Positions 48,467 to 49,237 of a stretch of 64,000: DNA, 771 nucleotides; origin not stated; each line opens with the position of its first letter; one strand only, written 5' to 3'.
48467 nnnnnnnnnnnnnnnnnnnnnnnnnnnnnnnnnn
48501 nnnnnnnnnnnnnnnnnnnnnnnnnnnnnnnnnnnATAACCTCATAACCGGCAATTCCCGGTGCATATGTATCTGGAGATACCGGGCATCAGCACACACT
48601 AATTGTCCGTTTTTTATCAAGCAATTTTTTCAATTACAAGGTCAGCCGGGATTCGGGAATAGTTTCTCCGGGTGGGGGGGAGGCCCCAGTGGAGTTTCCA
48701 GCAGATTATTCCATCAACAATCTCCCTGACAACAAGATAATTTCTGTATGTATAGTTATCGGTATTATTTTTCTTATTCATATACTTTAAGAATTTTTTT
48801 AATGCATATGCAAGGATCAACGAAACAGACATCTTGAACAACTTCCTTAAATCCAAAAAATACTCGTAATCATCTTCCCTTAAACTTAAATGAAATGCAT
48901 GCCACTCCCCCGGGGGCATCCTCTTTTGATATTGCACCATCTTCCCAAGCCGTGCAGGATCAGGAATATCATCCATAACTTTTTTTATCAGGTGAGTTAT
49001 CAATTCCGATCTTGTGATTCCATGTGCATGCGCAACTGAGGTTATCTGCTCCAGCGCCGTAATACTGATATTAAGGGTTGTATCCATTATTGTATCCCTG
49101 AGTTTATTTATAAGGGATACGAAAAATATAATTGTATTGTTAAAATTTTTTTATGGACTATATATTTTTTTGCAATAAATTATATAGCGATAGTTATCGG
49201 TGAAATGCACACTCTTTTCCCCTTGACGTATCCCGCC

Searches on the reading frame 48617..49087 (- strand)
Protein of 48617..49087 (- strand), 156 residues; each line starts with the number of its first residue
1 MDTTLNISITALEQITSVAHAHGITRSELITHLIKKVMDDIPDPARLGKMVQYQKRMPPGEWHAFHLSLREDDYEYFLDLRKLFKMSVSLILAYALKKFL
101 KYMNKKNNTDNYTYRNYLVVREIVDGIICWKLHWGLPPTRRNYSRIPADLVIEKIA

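Call 23: search_protein_families(library=pfam, proteins=[window:48617-49087:-])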
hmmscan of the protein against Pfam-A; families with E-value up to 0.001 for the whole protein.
window:48617-49087:- (156 aa): 0 families

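Call 82: search_protein_families(library=pfam, proteins=[window:48617-49087:-], max_evalue=0.01)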
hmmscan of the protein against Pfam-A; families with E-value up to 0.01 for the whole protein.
window:48617-49087:- (156 aa): 0 families
